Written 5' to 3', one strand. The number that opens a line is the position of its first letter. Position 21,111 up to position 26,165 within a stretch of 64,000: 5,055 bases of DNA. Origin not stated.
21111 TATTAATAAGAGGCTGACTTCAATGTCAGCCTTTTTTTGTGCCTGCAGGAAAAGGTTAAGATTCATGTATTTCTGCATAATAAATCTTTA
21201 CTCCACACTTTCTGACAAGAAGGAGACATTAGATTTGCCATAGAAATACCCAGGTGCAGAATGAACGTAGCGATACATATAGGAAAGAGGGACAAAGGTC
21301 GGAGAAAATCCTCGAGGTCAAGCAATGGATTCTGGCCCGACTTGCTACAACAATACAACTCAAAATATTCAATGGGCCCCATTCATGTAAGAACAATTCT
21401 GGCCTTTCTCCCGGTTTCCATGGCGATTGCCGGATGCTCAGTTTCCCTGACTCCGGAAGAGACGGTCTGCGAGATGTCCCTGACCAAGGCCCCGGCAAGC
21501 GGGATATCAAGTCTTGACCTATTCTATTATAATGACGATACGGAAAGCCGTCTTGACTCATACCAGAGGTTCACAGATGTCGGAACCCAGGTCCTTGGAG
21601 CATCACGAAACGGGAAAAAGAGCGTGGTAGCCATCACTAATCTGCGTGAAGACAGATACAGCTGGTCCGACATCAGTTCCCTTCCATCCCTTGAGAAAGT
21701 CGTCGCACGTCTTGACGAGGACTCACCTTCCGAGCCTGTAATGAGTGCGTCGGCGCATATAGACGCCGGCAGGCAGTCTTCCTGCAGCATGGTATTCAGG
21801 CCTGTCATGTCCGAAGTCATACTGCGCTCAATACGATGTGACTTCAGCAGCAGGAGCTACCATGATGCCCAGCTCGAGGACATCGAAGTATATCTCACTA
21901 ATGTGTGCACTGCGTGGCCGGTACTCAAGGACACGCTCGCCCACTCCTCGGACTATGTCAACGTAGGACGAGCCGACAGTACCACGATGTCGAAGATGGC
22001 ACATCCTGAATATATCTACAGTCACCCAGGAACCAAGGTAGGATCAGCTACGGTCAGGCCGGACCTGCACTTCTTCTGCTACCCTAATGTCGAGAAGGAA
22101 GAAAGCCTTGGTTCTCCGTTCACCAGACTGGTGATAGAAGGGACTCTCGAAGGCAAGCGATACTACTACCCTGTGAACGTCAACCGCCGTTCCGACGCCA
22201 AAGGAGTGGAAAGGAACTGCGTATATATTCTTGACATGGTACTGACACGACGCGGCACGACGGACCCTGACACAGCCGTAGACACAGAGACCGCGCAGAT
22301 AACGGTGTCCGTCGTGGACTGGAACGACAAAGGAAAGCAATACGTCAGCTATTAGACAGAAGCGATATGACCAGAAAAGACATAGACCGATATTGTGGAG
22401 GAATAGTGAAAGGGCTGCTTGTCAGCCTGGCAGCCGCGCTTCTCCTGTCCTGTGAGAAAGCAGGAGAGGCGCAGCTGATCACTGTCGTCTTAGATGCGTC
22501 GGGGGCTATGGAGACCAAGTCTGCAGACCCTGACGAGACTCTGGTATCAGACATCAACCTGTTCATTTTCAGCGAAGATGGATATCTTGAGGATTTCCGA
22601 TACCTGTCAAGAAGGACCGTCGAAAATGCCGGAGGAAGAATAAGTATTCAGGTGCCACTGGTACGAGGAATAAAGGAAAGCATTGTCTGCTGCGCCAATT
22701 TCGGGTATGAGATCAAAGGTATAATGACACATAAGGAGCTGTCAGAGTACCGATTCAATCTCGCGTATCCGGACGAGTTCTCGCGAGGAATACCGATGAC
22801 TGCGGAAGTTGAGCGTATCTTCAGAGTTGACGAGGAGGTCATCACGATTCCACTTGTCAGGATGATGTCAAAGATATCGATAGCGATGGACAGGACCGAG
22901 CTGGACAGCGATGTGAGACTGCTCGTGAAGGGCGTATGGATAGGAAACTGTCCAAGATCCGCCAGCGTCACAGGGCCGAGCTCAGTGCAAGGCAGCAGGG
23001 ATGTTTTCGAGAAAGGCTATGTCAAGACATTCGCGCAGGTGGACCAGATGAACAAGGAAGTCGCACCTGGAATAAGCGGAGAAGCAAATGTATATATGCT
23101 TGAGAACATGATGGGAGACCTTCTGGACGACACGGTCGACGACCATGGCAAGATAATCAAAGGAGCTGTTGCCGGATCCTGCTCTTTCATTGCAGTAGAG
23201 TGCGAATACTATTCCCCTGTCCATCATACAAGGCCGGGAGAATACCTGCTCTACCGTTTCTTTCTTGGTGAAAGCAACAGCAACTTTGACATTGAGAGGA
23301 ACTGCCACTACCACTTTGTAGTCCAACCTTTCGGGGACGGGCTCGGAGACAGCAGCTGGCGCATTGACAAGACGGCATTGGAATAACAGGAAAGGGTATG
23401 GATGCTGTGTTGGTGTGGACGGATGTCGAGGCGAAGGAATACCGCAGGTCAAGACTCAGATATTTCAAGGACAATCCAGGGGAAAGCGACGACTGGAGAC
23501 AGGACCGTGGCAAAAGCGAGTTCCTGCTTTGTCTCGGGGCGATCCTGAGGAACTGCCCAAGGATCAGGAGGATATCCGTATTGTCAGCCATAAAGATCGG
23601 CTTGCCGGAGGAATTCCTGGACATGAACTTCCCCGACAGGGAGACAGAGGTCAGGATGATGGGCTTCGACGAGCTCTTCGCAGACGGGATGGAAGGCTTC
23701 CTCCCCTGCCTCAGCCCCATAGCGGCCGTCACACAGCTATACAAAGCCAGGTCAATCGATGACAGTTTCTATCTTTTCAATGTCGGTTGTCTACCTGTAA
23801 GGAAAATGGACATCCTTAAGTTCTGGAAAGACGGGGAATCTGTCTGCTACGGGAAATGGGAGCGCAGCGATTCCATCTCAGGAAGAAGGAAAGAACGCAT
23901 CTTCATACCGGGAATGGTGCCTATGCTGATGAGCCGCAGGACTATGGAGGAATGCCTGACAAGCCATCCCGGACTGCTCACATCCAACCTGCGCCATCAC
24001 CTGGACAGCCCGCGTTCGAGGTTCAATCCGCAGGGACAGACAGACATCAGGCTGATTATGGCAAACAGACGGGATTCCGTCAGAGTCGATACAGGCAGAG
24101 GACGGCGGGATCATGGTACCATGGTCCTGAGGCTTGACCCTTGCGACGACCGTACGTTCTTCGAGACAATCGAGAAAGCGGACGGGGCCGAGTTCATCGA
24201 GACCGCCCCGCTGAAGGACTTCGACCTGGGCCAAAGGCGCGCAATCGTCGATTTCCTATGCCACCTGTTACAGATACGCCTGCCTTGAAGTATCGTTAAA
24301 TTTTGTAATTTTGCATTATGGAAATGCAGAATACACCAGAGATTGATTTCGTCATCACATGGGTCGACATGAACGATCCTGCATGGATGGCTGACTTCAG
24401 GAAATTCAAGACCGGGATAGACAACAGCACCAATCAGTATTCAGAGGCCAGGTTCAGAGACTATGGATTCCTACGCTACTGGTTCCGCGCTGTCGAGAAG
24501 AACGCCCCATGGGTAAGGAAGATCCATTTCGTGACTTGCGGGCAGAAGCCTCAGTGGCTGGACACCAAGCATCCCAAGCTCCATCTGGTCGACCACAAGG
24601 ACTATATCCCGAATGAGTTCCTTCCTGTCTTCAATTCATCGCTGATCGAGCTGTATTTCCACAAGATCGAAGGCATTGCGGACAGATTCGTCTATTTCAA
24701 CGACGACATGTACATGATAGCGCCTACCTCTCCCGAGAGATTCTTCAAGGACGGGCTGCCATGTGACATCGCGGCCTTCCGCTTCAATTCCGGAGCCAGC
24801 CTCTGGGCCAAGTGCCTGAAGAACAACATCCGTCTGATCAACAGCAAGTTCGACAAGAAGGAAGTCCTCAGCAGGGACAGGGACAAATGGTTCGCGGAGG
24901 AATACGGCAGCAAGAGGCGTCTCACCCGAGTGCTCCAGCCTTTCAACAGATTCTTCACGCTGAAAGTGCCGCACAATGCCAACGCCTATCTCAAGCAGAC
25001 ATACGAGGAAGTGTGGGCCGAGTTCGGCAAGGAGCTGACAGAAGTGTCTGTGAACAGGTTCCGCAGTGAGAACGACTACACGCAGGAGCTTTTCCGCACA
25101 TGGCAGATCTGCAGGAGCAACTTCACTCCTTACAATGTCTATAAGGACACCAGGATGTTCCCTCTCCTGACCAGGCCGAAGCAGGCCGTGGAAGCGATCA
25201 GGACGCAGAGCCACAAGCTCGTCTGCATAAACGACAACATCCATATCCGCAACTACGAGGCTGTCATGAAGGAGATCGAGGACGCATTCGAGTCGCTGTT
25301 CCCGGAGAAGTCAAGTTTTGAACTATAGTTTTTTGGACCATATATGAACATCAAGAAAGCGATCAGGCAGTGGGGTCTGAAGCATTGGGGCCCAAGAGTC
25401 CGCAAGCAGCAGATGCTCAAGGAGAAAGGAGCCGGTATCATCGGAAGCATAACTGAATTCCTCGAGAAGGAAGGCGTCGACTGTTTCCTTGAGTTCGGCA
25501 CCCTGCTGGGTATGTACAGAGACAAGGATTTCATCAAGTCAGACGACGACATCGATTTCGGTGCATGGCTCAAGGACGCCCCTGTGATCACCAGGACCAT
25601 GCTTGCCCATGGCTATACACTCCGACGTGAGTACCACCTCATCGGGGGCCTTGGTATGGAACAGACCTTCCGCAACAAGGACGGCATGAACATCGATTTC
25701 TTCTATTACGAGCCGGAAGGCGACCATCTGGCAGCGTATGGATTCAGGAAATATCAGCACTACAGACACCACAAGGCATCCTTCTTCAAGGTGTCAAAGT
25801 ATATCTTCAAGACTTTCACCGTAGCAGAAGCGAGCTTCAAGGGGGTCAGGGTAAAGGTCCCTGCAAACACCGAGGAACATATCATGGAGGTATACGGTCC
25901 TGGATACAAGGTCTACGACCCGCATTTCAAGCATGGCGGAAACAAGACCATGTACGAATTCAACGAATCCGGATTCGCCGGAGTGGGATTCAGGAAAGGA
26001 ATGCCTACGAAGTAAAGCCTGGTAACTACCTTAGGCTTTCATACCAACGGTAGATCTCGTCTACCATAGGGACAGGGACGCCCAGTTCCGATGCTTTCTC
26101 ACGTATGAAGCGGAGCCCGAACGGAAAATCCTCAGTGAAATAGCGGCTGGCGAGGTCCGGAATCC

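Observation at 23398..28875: Compact phospho-glycan decoration module lacking any glycosyltransferase, flippase or polymerase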

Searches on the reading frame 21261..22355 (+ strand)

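Call 3: search_protein_families(library=pfam, proteins=[window:21261-22355:+], max_evalue=0.01)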
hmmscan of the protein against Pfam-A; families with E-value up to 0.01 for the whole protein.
window:21261-22355:+ (364 aa): 0 families

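Call 4: search_protein_families(library=ncbifam, proteins=[window:21261-22355:+], max_evalue=0.01)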
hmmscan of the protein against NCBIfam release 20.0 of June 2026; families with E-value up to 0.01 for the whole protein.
window:21261-22355:+ (364 aa): 1 family
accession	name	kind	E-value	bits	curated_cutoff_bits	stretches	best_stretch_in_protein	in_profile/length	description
NF052322.1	FimD_tip_adhes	equivalog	2.5e-09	36.4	170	1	82-357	65-340/664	fimbrial tip adhesin FimD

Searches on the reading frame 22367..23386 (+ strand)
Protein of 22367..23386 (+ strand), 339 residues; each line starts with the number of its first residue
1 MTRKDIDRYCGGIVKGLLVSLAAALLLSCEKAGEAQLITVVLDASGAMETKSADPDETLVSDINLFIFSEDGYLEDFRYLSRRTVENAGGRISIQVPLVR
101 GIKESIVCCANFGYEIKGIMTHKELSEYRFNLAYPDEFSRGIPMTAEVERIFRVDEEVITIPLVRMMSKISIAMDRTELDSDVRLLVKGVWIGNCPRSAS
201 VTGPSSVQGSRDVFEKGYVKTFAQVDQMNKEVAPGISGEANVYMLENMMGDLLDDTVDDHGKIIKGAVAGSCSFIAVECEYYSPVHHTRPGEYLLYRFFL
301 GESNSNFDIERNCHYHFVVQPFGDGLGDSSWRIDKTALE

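Call 3: search_protein_families(library=pfam, proteins=[window:22367-23386:+], max_evalue=0.01)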
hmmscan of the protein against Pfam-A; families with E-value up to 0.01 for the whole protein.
window:22367-23386:+ (339 aa): 2 families
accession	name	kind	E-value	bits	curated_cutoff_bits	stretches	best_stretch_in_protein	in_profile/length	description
PF16249.12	DUF4906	-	1.2e-06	29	27.7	1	240-317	3-71/73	Domain of unknown function (DUF4906)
PF06321.17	P_gingi_FimA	-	0.0046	17.6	21.4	1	39-157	4-128/153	Major fimbrial subunit protein (FimA)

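Call 4: search_protein_families(library=ncbifam, proteins=[window:22367-23386:+], max_evalue=0.01)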
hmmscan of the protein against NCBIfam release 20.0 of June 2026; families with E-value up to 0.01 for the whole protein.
window:22367-23386:+ (339 aa): 1 family
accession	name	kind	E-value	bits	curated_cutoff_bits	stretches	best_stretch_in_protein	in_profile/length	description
NF052322.1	FimD_tip_adhes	equivalog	0.0003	19.6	170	1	17-178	10-197/664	fimbrial tip adhesin FimD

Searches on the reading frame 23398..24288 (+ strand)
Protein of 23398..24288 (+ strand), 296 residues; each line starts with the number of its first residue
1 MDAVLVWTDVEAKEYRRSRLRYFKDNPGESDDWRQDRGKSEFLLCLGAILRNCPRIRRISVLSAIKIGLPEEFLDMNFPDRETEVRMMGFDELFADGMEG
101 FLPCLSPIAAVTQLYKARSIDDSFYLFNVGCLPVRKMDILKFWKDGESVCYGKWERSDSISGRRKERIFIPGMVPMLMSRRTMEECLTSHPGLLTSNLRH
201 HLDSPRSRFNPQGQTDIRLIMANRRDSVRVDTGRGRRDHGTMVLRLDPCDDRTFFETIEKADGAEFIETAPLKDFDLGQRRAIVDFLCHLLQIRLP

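Call 3: search_protein_families(library=pfam, proteins=[window:23398-24288:+], max_evalue=0.01)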
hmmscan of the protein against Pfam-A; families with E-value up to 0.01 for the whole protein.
window:23398-24288:+ (296 aa): 0 families

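Call 4: search_protein_families(library=ncbifam, proteins=[window:23398-24288:+], max_evalue=0.01)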
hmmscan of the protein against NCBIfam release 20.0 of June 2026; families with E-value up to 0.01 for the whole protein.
window:23398-24288:+ (296 aa): 0 families

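Call 54: search_protein_families(library=pfam, proteins=[window:23398-24288:+], max_evalue=0.05)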
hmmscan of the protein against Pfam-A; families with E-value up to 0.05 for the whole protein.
window:23398-24288:+ (296 aa): 0 families

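Call 70: find_homologous_proteins(query=window:23398-24288:+, max_evalue=0.001)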
Query window:23398-24288:+ (296 aa): 4 proteins with E <= 0.001 among 576 candidates.
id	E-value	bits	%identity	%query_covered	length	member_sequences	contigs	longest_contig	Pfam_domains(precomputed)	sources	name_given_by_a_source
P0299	1.6e-198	676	98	100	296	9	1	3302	-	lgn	-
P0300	3.5e-161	553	80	100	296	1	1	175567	-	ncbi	-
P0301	1.0e-126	440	64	100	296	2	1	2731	-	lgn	-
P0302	4.0e-96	340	50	100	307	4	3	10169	-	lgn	-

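Call 72: find_encoding_contigs(protein=P0302, flank=10000, max_places=3)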
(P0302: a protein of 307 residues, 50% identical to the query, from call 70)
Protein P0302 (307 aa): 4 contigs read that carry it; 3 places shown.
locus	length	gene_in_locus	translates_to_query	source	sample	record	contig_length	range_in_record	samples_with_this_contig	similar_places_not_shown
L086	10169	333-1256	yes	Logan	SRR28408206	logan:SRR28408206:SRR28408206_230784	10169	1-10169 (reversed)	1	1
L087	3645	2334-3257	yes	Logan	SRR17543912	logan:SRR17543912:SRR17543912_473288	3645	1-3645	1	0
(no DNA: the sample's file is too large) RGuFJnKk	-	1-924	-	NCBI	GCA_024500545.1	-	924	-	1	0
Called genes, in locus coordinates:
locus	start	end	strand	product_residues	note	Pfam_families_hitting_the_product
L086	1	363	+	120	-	?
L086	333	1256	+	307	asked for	-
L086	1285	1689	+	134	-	PF01467:CTP_transf_like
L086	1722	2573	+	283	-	PF14305:ATPgrasp_TupA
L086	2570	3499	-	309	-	PF17101:Stealth_CR1, PF11380:Stealth_CR2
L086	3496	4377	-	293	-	PF11380:Stealth_CR2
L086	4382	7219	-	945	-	PF00005:ABC_tran (faint), PF02463:SMC_N (faint), PF13191:AAA_16 (faint), PF13304:AAA_21 (faint), PF13555:AAA_29 (faint), PF20703:nSTAND1 (faint), PF17760:UvrA_inter (faint), PF17755:UvrA_DNA-bind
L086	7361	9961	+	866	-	PF02927:CelD_N, PF00759:Glyco_hydro_9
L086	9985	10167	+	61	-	?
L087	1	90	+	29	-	?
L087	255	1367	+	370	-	-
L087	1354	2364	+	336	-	PF16249:DUF4906 (weak)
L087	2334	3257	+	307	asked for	-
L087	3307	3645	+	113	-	?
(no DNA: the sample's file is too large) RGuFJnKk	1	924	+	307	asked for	?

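Call 79: predict_structure(alignment_id=A1)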
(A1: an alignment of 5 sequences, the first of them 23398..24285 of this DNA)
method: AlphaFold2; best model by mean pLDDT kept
length: 296 residues; sequences in the alignment: 5
mean_pLDDT: 44.6   pTM: 0.46
mean pLDDT of the five models: 44.6, 43.6, 41.1, 40.6, 31.7
residues with pLDDT >= 90: 0; 70-90: 33; 50-70: 56; < 50: 207
segments of 3 or more residues with pLDDT < 50: 9-27, 31-34, 94-109, 129-177, 179-296
pLDDT, mean of each block of 10 residues (from residue 1): 65 38 45 52 66 74 66 78 75 44 42 61 60 38 41 40 41 44 38 25 28 27 25 24 26 31 33 42 38 29
secondary structure, 60 per line:
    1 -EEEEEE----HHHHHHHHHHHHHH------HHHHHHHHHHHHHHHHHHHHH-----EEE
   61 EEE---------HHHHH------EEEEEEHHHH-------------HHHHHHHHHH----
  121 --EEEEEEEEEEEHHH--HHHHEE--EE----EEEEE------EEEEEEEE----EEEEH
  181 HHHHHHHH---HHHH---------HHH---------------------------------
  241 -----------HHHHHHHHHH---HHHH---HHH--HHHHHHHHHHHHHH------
elements in order: E2-7 H12-25 H32-52 E58-63 H73-77 E84-89 H90-93 H107-116 E123-133 H139-142 E153-157 E164-171 E176-179 H180-188 H192-195 H252-261 H265-268 H277-290

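Call 82: fold_search(model_id=the predicted structure, library=pdb)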
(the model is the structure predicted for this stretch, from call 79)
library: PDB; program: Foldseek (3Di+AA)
matches with E <= 10: 1081; with E <= 0.001: 2
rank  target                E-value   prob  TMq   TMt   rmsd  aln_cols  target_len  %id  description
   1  7sj2_A                7.7e-06  1.00  0.32  0.24  12.0       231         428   16  N-acetylglucosamine-1-phosphotransferase (GNPT) alpha and beta subunits (GNPTAB) catalytic domain, from zebrafish, in  (released 2022-05-25)
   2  9bgf_B                3.6e-05  1.00  0.32  0.23  11.3       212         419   17  Structure of human GlcNAc-1-phosphotransferase complexed with the donor substrate UDP-GlcNAc (released 2025-02-26)
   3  7s06_A                2.3e-03  0.97  0.28  0.19  13.5       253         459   12  Cryo-EM structure of human GlcNAc-1-phosphotransferase A2B2 subcomplex (released 2022-03-30)
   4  1zcu                  9.2e-03  0.54  0.24  0.26  15.5       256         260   13  apo form of the 162S mutant of glycogenin (released 2005-04-26)
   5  5xhw                  1.1e-02  0.69  0.22  0.28  11.5       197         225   14  Crystal structure of HddC from Yersinia pseudotuberculosis (released 2018-04-25)
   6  1zdf                  1.5e-02  0.47  0.24  0.26  14.9       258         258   13  Ser162 mutant of glycogenin complexed with UDP-glucose and manganese (released 2005-04-26)
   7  3v8z                  1.6e-02  0.57  0.25  0.28  14.8       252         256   13  Structure of apo-glycogenin truncated at residue 270 complexed with UDP (released 2012-01-25)
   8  1s4n_B                1.6e-02  0.51  0.19  0.18  10.3       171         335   12  Crystal structure of yeast alpha1,2-mannosyltransferase Kre2p/Mnt1p (released 2004-05-04)
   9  3usq                  1.8e-02  0.44  0.23  0.26  15.1       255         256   12  Structure of D159S/Y194F glycogenin mutant truncated at residue 270 (released 2011-12-14)
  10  7d74_G                1.9e-02  0.72  0.23  0.19  13.2       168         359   10  Cryo-EM structure of GMPPA/GMPPB complex bound to GTP (state II) (released 2021-05-19)
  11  1zcv                  1.9e-02  0.44  0.24  0.26  15.0       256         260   13  apo form of a mutant of glycogenin in which Asp159 is replaced by Asn (released 2005-04-26)
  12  1zcy                  2.7e-02  0.41  0.24  0.27  15.0       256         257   13  apo form of a mutant of glycogenin in which Asp159 is replaced by Ser (released 2005-04-26)
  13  1zct_A                3.0e-02  0.38  0.22  0.24  10.6       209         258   13  structure of glycogenin truncated at residue 270 in a complex with UDP (released 2005-04-26)
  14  1zdg                  3.0e-02  0.38  0.24  0.26  15.0       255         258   14  Ser159 mutant of glycogenin complexed with UDP-glucose and manganese (released 2005-04-26)
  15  7x8j_A                3.2e-02  0.72  0.24  0.20  12.7       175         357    9  Arabidopsis GDP-D-mannose pyrophosphorylase (VTC1) structure (unliganded) (released 2022-05-18)
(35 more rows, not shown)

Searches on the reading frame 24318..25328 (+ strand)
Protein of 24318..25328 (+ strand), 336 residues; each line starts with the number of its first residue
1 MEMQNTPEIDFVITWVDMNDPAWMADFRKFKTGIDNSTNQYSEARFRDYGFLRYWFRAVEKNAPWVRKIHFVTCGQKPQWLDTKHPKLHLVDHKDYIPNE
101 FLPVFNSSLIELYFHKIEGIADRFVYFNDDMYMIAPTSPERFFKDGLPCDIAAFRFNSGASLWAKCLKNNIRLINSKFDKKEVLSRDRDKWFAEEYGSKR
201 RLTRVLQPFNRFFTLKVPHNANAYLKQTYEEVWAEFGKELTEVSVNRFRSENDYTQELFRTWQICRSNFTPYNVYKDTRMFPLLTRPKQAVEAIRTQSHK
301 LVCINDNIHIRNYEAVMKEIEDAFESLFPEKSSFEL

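Call 3: search_protein_families(library=pfam, proteins=[window:24318-25328:+], max_evalue=0.01)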
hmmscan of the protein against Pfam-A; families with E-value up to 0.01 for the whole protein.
window:24318-25328:+ (336 aa): 4 families
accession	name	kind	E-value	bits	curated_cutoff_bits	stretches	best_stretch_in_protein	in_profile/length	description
PF11380.13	Stealth_CR2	-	1.3e-42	144.8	39.4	1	45-147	1-105/108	Stealth protein CR2, conserved region 2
PF17101.10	Stealth_CR1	-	1.6e-10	40.9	27.2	1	8-33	2-27/29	Stealth protein CR1, conserved region 1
PF17103.10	Stealth_CR4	-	6.1e-10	39.3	27.4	1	293-336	2-45/55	Stealth protein CR4, conserved region 4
PF17102.10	Stealth_CR3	-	6.2e-06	26.5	24.2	1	219-253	2-36/49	Stealth protein CR3, conserved region 3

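Call 4: search_protein_families(library=ncbifam, proteins=[window:24318-25328:+], max_evalue=0.01)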
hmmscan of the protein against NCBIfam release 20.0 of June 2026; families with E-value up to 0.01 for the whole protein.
window:24318-25328:+ (336 aa): 0 families

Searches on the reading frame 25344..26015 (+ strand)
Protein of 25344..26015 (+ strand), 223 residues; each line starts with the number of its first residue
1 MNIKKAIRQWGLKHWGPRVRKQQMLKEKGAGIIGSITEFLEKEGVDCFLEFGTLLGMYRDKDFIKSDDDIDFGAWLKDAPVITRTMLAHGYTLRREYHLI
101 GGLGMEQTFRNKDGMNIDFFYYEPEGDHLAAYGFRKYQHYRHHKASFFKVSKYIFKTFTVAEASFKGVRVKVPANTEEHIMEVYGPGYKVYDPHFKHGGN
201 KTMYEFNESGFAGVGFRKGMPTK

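Call 3: search_protein_families(library=pfam, proteins=[window:25344-26015:+], max_evalue=0.01)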
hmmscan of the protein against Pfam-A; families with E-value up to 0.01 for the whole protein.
window:25344-26015:+ (223 aa): 1 family
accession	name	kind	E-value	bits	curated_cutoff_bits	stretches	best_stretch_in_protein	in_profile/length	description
PF04991.19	LicD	-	2.5e-07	31.4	22.6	1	41-73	2-34/227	LicD family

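Call 4: search_protein_families(library=ncbifam, proteins=[window:25344-26015:+], max_evalue=0.01)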
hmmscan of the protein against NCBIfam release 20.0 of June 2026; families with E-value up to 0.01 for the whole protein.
window:25344-26015:+ (223 aa): 1 family
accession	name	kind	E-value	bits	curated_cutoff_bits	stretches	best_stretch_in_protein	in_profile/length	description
NF045866.1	GGPL_Ptran_Mf1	equivalog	3.3e-12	47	225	1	32-72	8-48/240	diacylglycerol cholinephosphotransferase Mf1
